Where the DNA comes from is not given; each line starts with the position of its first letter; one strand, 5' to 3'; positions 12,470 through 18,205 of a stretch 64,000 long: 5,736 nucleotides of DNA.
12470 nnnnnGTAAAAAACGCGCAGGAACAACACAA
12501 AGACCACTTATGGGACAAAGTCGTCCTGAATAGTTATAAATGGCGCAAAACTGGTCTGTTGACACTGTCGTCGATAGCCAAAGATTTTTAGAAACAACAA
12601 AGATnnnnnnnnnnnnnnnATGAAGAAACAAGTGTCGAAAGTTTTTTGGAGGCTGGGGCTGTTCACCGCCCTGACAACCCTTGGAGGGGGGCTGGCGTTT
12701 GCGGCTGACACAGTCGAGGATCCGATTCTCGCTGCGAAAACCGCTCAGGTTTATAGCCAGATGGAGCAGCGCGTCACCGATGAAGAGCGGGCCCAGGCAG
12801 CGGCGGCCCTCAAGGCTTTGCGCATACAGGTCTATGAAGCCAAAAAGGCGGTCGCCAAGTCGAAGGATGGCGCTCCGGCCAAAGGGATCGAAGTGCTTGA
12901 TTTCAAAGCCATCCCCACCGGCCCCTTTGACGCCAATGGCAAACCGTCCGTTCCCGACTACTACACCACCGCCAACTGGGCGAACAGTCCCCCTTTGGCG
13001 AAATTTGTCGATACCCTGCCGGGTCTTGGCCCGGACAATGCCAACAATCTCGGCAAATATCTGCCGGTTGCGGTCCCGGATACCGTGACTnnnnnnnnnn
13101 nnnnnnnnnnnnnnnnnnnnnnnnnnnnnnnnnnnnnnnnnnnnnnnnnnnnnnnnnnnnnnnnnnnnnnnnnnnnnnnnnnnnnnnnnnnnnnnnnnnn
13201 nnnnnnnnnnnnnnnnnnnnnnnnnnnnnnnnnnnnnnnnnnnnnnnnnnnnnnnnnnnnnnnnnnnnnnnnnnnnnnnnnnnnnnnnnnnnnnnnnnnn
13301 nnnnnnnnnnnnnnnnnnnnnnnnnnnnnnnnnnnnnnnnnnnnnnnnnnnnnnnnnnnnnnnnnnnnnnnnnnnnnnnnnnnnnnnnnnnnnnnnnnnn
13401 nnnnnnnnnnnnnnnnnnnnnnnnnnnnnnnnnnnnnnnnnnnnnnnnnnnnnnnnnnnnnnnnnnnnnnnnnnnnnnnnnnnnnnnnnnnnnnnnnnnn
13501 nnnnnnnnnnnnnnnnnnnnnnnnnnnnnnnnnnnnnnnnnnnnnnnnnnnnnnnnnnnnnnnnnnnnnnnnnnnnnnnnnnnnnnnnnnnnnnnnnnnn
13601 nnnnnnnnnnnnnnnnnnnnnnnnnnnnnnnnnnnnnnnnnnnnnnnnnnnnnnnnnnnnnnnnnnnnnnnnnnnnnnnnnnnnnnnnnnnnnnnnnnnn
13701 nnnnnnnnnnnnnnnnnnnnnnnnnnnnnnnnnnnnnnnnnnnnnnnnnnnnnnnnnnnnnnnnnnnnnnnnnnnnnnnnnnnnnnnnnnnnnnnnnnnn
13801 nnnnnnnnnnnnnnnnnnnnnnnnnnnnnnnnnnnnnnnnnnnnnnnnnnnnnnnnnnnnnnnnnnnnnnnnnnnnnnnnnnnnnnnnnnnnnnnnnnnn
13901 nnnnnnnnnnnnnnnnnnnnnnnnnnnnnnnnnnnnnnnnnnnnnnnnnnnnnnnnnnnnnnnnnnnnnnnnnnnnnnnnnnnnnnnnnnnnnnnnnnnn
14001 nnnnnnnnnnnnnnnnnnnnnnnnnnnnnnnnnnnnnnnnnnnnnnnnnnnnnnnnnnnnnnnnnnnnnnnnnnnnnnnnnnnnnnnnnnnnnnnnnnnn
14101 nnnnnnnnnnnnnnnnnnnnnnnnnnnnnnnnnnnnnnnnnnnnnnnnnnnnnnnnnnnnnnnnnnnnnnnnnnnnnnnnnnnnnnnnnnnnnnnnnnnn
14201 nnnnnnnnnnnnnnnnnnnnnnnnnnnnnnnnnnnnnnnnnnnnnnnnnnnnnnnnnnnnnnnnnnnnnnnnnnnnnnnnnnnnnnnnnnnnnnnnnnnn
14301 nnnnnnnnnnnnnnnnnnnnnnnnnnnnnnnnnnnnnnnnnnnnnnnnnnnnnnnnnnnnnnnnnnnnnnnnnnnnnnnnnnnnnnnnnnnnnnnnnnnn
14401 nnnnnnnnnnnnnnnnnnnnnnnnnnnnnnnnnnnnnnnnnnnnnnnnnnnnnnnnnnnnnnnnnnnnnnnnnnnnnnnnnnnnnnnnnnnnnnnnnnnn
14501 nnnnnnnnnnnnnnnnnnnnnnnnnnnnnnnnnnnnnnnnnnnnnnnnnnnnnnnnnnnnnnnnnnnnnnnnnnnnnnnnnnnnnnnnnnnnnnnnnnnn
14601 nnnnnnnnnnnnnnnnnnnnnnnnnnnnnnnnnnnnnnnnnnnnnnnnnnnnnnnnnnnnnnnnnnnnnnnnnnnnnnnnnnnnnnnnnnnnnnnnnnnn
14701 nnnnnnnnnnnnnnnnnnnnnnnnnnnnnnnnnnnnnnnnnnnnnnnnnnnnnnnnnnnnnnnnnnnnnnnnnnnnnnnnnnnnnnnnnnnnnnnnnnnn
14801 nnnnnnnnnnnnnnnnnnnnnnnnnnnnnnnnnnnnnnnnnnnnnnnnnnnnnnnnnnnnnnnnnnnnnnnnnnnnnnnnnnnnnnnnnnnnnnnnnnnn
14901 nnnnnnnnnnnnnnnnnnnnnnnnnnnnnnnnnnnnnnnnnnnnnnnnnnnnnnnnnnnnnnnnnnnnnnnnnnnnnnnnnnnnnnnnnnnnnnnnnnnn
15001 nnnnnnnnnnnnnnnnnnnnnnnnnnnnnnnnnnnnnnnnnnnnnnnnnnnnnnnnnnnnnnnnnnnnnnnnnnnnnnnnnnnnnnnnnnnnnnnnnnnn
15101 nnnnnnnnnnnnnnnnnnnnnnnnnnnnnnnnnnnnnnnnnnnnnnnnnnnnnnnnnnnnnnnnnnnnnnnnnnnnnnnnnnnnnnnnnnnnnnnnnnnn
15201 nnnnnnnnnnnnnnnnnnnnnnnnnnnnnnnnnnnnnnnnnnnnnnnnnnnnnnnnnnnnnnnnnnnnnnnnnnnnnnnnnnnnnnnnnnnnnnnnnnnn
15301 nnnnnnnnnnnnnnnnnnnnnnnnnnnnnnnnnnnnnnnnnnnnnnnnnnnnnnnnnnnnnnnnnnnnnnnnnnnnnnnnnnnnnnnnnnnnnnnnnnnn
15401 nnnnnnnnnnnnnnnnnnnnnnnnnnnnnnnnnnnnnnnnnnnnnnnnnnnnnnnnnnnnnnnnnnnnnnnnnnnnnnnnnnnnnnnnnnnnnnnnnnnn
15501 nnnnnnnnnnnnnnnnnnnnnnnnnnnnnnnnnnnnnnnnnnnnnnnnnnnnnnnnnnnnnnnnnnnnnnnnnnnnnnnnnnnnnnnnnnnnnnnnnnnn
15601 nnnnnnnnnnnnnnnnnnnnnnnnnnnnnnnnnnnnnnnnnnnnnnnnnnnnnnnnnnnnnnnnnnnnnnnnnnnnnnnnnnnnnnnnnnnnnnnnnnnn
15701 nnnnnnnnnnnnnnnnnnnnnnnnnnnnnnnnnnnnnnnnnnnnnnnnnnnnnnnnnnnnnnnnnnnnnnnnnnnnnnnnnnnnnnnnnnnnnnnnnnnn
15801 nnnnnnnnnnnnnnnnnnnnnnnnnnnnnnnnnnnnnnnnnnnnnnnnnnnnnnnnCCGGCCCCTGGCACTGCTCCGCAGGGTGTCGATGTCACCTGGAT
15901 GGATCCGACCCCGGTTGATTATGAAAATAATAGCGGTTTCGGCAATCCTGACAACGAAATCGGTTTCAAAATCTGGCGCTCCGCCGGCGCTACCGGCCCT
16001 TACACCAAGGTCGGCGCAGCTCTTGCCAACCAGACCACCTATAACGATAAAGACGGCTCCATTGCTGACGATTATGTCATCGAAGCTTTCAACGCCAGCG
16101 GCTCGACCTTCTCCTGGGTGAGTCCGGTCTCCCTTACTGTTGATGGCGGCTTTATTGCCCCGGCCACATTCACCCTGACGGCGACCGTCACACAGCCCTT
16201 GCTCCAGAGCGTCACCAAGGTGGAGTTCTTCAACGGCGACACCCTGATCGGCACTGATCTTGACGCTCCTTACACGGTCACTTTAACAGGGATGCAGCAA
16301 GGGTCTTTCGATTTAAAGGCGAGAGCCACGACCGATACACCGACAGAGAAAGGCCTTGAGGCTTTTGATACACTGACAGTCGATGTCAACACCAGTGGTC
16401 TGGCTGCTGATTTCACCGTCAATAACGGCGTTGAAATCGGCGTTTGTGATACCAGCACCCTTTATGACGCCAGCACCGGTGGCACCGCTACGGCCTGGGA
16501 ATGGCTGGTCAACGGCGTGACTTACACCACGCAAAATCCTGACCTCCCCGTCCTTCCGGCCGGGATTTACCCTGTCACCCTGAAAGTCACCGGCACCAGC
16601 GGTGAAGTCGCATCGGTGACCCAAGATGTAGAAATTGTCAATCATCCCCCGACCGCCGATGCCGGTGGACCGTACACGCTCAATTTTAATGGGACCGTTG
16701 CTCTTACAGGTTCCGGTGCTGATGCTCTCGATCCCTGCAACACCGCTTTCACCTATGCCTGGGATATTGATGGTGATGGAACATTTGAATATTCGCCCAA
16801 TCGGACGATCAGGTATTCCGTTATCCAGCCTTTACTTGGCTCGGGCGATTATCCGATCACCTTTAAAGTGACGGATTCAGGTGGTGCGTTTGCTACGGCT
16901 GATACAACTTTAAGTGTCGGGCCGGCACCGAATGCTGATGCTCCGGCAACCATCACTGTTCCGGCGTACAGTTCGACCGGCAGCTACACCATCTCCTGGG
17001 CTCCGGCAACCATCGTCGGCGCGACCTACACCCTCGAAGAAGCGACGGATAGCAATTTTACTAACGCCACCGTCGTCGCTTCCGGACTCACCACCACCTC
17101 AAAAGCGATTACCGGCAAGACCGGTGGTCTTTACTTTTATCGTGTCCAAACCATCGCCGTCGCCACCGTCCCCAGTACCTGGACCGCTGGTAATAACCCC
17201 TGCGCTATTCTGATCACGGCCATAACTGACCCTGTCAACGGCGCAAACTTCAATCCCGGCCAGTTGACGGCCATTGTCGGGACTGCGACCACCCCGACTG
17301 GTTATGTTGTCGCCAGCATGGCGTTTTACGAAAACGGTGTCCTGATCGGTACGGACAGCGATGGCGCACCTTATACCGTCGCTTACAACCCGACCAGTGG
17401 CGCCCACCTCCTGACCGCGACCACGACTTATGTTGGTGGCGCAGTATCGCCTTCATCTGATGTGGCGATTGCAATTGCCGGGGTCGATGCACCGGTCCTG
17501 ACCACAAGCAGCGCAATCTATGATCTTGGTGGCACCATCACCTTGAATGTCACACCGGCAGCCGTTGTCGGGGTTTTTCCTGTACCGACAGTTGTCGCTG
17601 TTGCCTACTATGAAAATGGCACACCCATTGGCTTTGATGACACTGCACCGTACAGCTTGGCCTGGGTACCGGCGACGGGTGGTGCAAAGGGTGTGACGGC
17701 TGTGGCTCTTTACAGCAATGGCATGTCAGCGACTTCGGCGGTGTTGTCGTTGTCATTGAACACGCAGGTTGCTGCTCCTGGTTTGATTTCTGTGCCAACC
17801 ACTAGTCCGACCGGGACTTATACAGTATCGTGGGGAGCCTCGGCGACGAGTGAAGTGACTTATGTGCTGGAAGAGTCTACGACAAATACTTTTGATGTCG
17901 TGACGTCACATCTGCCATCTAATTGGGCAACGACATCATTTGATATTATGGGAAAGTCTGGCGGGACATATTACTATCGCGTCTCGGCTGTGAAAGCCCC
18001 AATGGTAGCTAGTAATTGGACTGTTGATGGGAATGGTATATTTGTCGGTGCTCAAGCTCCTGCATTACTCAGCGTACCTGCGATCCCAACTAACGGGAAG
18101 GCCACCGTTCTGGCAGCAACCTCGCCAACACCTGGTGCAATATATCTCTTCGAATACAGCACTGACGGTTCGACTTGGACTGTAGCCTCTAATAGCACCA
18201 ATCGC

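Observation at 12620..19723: ~2370 aa multicopper oxidase with an adhesin-like stalk of about 1300 aa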

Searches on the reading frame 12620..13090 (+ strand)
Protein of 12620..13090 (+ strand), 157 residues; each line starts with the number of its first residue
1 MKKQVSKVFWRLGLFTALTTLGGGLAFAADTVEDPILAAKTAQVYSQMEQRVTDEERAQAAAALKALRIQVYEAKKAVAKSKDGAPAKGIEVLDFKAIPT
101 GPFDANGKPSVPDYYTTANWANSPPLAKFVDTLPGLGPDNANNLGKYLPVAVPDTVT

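Call 66: search_protein_families(library=pfam, proteins=[window:12620-13090:+], max_evalue=0.1)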
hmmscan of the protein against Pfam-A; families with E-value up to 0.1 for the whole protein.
window:12620-13090:+ (157 aa): 0 families

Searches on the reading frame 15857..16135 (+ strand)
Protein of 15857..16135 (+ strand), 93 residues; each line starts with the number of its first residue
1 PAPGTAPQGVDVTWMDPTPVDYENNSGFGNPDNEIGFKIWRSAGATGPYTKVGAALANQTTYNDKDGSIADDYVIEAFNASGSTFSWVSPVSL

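Call 66: search_protein_families(library=pfam, proteins=[window:15857-16135:+], max_evalue=0.1)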
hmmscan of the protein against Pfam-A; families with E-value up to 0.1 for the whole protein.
window:15857-16135:+ (93 aa): 1 family
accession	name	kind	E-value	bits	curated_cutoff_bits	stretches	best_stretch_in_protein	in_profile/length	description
PF18370.7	RGI_lyase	-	0.027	15.2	27.8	1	31-79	29-72/86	Rhamnogalacturonan I lyases beta-sheet domain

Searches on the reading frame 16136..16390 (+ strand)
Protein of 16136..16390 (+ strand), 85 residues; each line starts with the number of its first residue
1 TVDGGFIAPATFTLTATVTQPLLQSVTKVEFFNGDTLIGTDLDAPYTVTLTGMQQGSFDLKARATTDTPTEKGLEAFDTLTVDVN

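Call 66: search_protein_families(library=pfam, proteins=[window:16136-16390:+], max_evalue=0.1)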
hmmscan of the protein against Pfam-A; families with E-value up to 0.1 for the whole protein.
window:16136-16390:+ (85 aa): 2 families
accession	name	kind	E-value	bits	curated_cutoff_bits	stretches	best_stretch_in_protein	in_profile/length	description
PF17957.7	Big_7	-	2.8e-10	41.1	24.1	1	8-60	15-68/70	Bacterial Ig domain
PF16640.11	Big_3_5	-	0.00022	22.2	35.5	1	10-63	12-68/88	Bacterial Ig-like domain (group 3)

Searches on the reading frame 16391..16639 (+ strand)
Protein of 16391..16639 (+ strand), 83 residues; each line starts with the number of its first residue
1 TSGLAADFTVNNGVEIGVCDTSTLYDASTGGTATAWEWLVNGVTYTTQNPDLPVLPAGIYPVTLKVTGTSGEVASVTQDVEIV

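Call 66: search_protein_families(library=pfam, proteins=[window:16391-16639:+], max_evalue=0.1)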
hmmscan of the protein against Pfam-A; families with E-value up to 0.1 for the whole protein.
window:16391-16639:+ (83 aa): 4 families
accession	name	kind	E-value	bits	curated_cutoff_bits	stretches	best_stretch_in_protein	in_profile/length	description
PF16967.11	TcfC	-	0.001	19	29.4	1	48-78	34-64/68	E-set like domain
PF18911.6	PKD_4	-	0.0074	16.7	27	1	29-81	30-82/85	PKD domain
PF06832.18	BiPBP_C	-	0.044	14.1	26.8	1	30-76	41-88/90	Penicillin-Binding Protein C-terminus Family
PF00801.26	PKD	-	0.047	14.1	23.5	1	26-77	25-76/80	PKD domain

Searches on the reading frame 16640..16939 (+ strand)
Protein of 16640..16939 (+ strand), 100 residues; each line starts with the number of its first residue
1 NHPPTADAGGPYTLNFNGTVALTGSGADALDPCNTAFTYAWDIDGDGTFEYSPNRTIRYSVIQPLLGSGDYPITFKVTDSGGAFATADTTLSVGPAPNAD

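Call 66: search_protein_families(library=pfam, proteins=[window:16640-16939:+], max_evalue=0.1)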
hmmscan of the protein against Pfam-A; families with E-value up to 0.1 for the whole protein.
window:16640-16939:+ (100 aa): 4 families
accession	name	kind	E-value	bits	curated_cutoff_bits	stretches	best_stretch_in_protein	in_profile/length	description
PF22352.2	K319L-like_PKD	-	9.4e-07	29.2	27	1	17-93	11-84/84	K319L-like, PKD domain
PF18911.6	PKD_4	-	3.7e-06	27.3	27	1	1-90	1-82/85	PKD domain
PF17963.7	Big_9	-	1.2e-05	26.5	23.6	1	1-91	1-88/89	Bacterial Ig domain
PF00801.26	PKD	-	0.0018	18.6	23.5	1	15-87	12-74/80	PKD domain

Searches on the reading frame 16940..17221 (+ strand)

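Call 66: search_protein_families(library=pfam, proteins=[window:16940-17221:+], max_evalue=0.1)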
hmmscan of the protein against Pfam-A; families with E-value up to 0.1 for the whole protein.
window:16940-17221:+ (94 aa): 1 family
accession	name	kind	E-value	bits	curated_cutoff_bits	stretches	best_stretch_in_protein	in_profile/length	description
PF14292.12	SusE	-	0.008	16.8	25.2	1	10-60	29-82/106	SusE outer membrane protein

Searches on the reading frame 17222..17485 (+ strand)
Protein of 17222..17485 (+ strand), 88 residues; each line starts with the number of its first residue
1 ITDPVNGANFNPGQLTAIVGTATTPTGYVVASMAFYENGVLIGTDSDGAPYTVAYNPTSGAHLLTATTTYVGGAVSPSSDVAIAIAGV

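Call 66: search_protein_families(library=pfam, proteins=[window:17222-17485:+], max_evalue=0.1)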
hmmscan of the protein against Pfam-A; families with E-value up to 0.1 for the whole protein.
window:17222-17485:+ (88 aa): 1 family
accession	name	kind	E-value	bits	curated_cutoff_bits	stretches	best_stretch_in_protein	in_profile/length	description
PF17957.7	Big_7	-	2e-10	41.6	24.1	1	1-66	5-70/70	Bacterial Ig domain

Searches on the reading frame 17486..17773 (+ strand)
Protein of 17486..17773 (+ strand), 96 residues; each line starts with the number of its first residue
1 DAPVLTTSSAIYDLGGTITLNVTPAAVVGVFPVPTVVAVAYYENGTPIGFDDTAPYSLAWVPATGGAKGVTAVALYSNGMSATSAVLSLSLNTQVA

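Call 66: search_protein_families(library=pfam, proteins=[window:17486-17773:+], max_evalue=0.1)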
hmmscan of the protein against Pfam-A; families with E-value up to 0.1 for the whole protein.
window:17486-17773:+ (96 aa): 1 family
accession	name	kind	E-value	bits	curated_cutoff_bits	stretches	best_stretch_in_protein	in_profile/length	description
PF17957.7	Big_7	-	5.2e-06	27.5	24.1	1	16-69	18-67/70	Bacterial Ig domain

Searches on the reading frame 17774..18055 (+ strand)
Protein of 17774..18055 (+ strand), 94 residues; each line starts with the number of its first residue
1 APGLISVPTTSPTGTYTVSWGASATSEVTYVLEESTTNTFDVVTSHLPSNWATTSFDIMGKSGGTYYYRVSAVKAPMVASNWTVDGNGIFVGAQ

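Call 66: search_protein_families(library=pfam, proteins=[window:17774-18055:+], max_evalue=0.1)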
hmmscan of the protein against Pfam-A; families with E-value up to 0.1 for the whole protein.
window:17774-18055:+ (94 aa): 1 family
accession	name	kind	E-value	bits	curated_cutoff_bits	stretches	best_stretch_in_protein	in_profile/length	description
PF24528.1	Ig_ADGRF3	-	0.089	13.5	27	0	14-59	31-75/91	Adhesion G-protein coupled receptor F3-like, Ig-like domain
